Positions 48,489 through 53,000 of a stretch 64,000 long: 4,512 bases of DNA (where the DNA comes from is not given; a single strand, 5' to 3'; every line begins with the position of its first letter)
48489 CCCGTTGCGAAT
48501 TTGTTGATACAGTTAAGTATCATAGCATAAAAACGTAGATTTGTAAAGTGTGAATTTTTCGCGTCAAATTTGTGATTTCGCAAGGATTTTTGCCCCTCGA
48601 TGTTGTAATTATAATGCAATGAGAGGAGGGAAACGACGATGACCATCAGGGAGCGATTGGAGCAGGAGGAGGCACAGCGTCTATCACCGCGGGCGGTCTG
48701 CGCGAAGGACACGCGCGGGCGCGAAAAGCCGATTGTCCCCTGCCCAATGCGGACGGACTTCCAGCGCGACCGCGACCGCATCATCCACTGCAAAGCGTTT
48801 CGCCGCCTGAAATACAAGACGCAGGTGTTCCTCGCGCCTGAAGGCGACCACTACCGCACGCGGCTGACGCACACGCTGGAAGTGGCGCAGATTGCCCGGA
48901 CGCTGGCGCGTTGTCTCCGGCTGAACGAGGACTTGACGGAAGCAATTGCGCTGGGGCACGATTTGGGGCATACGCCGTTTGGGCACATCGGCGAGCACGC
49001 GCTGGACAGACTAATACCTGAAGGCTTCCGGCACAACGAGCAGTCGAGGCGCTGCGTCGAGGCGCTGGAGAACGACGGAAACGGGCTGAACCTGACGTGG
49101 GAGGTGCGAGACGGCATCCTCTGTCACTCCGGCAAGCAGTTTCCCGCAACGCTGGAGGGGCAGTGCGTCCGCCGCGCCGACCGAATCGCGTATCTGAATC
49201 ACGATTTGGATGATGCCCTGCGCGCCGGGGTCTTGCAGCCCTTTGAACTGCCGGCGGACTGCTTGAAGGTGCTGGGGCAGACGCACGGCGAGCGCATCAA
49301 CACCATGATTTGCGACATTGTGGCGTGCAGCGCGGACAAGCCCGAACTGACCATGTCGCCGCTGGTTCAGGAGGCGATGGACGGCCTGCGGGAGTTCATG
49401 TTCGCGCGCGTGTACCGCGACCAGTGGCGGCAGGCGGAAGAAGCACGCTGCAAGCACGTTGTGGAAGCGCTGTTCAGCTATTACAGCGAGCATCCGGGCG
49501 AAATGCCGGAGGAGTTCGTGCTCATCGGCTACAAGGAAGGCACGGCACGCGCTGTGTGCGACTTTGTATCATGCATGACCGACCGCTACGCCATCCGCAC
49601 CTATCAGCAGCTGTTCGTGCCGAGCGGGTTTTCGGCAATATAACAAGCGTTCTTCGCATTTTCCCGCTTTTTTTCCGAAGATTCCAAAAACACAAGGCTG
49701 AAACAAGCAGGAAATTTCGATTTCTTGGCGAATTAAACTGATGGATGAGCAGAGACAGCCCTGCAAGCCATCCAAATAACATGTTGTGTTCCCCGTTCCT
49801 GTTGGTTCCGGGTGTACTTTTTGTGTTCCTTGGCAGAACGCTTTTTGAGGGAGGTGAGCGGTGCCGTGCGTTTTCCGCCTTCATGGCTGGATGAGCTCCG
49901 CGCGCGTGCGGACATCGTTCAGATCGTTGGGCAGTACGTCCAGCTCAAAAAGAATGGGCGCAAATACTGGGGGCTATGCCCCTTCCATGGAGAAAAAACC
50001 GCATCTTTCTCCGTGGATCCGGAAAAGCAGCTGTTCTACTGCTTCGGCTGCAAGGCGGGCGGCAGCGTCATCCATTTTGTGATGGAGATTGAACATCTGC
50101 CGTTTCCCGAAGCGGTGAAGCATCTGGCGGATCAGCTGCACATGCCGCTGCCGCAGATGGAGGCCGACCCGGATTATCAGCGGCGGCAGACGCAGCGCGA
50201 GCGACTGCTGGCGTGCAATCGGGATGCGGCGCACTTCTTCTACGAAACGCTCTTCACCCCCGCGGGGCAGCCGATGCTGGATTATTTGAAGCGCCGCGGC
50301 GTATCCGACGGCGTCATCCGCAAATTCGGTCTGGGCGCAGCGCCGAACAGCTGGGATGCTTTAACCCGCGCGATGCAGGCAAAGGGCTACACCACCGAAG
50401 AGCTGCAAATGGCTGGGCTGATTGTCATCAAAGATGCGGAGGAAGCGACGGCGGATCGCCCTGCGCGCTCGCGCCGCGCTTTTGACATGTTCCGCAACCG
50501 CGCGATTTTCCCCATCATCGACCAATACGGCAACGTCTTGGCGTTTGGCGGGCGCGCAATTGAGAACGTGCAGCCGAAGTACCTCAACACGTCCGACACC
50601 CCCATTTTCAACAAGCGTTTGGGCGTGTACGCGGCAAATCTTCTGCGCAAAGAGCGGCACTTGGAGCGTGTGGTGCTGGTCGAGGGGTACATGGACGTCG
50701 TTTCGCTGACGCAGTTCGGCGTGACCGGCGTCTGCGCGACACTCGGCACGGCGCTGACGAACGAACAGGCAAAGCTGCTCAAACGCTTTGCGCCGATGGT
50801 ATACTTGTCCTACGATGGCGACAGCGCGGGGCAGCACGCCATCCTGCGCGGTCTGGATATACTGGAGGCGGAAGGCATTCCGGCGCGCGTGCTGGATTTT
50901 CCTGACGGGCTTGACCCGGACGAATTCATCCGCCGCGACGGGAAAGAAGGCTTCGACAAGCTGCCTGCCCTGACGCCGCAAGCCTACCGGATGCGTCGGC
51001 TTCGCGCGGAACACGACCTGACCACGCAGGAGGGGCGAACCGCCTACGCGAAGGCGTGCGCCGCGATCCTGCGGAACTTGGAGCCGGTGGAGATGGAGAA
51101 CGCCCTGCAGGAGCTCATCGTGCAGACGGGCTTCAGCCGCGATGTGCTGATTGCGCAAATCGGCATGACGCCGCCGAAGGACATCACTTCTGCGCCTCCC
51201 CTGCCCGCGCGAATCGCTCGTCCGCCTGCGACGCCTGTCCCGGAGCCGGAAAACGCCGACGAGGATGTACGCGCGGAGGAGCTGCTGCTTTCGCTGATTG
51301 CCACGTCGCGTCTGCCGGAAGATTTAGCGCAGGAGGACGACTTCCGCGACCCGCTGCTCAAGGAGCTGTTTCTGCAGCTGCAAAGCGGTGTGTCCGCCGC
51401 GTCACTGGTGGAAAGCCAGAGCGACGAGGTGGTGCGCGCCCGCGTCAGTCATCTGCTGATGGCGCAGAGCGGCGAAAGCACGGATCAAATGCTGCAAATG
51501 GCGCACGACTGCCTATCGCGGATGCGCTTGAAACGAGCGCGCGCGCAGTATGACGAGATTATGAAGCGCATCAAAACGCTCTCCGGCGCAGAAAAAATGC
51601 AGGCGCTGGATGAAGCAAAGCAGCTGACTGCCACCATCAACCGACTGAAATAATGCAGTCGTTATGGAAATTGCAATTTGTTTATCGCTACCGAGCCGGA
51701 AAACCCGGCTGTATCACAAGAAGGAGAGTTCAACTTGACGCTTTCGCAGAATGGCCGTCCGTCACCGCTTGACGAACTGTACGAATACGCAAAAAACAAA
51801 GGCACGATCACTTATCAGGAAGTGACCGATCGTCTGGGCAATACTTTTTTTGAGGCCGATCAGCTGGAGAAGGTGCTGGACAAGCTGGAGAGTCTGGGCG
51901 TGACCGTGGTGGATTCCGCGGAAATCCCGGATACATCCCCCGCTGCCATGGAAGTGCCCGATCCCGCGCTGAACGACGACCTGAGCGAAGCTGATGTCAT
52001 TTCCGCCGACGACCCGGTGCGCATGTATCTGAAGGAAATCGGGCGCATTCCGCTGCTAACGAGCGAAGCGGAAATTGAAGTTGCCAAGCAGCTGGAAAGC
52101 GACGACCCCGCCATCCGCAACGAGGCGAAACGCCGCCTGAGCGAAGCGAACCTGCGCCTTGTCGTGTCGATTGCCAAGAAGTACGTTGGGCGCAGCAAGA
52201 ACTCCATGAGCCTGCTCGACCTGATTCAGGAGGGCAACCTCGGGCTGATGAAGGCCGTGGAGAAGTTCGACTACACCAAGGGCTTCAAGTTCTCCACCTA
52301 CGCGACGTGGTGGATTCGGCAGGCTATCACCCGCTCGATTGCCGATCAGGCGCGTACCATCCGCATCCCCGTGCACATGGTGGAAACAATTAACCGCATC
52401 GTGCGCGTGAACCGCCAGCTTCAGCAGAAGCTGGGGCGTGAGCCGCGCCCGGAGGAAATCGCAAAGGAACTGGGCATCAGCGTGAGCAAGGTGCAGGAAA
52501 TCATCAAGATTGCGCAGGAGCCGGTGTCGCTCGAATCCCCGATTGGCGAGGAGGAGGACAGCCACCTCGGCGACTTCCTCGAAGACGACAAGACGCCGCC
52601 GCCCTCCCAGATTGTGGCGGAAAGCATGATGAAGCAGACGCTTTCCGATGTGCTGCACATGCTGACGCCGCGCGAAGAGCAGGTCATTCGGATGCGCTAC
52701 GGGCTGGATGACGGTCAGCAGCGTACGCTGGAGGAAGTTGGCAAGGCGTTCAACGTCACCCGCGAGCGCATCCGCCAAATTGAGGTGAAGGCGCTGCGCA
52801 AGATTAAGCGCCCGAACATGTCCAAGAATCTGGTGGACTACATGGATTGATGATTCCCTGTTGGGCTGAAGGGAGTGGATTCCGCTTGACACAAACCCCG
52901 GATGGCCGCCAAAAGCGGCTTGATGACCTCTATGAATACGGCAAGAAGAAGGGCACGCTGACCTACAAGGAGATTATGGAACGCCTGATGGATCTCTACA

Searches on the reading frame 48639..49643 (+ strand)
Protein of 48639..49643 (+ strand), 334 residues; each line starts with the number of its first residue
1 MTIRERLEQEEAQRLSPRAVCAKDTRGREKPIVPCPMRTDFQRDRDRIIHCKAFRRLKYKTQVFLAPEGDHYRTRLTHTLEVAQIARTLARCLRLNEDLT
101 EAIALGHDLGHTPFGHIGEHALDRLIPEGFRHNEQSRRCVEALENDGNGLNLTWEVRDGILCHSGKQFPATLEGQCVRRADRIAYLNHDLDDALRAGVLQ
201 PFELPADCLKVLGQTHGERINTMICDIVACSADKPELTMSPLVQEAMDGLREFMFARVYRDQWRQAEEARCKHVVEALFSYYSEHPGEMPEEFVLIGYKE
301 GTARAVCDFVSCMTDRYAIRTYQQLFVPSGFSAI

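Call 22: find_encoding_contigs(protein=window:48639-49643:+, flank=10000, max_places=1)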
Protein window:48639-49643:+ (334 aa): 23 contigs read that carry it; 1 place shown.
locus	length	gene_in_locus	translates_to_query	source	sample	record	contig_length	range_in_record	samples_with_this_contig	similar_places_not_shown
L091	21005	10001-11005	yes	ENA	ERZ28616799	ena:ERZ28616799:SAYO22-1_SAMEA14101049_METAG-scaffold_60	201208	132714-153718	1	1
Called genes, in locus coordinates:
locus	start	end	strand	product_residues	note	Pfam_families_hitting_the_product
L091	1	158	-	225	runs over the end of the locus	PF00440:TetR_N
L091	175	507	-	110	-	PF03819:MazG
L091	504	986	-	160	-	PF01243:PNPOx_N, PF12900:Pyridox_ox_2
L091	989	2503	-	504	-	PF02878:PGM_PMM_I, PF02879:PGM_PMM_II, PF02880:PGM_PMM_III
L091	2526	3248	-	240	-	PF09365:DUF2461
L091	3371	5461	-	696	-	PF00933:Glyco_hydro_3, PF01915:Glyco_hydro_3_C, PF14310:Fn3-like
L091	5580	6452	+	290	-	PF00702:Hydrolase, PF08282:Hydrolase_3, PF05116:S6PP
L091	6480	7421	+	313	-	PF02603:Hpr_kinase_N, PF07475:Hpr_kinase_C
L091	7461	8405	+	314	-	PF00480:ROK, PF01869:BcrAD_BadFG (faint)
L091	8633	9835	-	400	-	PF02275:CBAH, PF03417:AAT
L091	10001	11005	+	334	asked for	PF01966:HD, PF13286:HD_assoc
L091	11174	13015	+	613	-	PF01807:Zn_ribbon_DnaG, PF08275:DNAG_N, PF01751:Toprim, PF13155:Toprim_2, PF13362:Toprim_3, PF13662:Toprim_4, PF10410:DnaB_bind (weak)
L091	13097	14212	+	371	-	PF03979:Sigma70_r1_1, PF00140:Sigma70_r1_2, PF04542:Sigma70_r2, PF04539:Sigma70_r3, PF04545:Sigma70_r4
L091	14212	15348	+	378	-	PF03979:Sigma70_r1_1, PF00140:Sigma70_r1_2, PF04542:Sigma70_r2, PF04539:Sigma70_r3, PF04545:Sigma70_r4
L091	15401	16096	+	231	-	PF12847:Methyltransf_18, PF04816:TrmK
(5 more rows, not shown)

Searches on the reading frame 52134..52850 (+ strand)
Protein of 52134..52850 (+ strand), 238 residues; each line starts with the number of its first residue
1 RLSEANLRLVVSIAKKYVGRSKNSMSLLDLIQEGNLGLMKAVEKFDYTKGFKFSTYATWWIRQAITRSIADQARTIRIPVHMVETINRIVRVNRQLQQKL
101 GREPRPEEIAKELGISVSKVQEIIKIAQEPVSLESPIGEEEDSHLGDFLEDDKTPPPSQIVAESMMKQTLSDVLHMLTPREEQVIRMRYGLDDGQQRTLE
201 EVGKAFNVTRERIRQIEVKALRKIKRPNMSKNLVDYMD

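Call 19: search_protein_families(library=ncbifam, proteins=[window:52134-52850:+], max_evalue=1e-10)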
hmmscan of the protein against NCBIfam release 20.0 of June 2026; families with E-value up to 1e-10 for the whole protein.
window:52134-52850:+ (238 aa): 41 families (the best 25 are shown)
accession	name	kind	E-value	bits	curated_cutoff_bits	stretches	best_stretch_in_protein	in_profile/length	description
NF006666.0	PRK09210.1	equivalog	1.3e-131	439.3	572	1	1-238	136-370/370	RNA polymerase sigma factor RpoD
NF004208.0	PRK05658.1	equivalog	3.5e-131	439.3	555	1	2-238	397-630/631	RNA polymerase sigma factor RpoD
NF004561.0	PRK05901.1-3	equivalog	5.9e-114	382.1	582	1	2-238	304-537/537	RNA polymerase sigma factor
TIGR02393.1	RpoD_Cterm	equivalog_domain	1.3e-112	375.2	354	1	2-237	5-237/238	RNA polymerase sigma factor RpoD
NF004560.0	PRK05901.1-1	equivalog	2e-107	360.5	711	1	2-238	283-516/516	RNA polymerase sigma factor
NF005643.0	PRK07406.1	equivalog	3.4e-105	352.3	500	1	2-237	165-396/397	RNA polymerase sigma factor RpoD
NF005920.0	PRK07921.1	subfamily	7.3e-103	344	464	1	2-236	95-326/328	RNA polymerase sigma factor SigB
NF004562.0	PRK05901.1-4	equivalog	9.5e-100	334.7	779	1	3-238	322-554/571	RNA polymerase sigma factor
NF041931.2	MzaA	equivalog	1.7e-98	331.3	800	1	2-238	480-715/726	MZA anti-phage system associated sigma-70 family RNA polymerase sigma factor MzaA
TIGR02997.1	Sig70-cyanoRpoD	subfamily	1.2e-95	320.2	384.5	1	2-225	79-298/298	RNA polymerase sigma factor, RpoD/SigA family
NF004564.0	PRK05901.2-2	equivalog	1e-85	288.3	617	1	2-232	253-487/500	RNA polymerase sigma factor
NF005785.0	PRK07598.1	equivalog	3.6e-85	286.3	554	1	3-237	181-411/415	RNA polymerase sigma factor SigC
TIGR02394.1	rpoS_proteo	equivalog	2.7e-83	279.8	378.7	1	3-230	52-276/285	RNA polymerase sigma factor RpoS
NF004566.0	PRK05901.2-4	equivalog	3.5e-83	280.2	531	1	2-235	197-441/448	RNA polymerase sigma factor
NF004565.0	PRK05901.2-3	equivalog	1.1e-82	278.5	484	1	4-237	260-499/501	RNA polymerase sigma factor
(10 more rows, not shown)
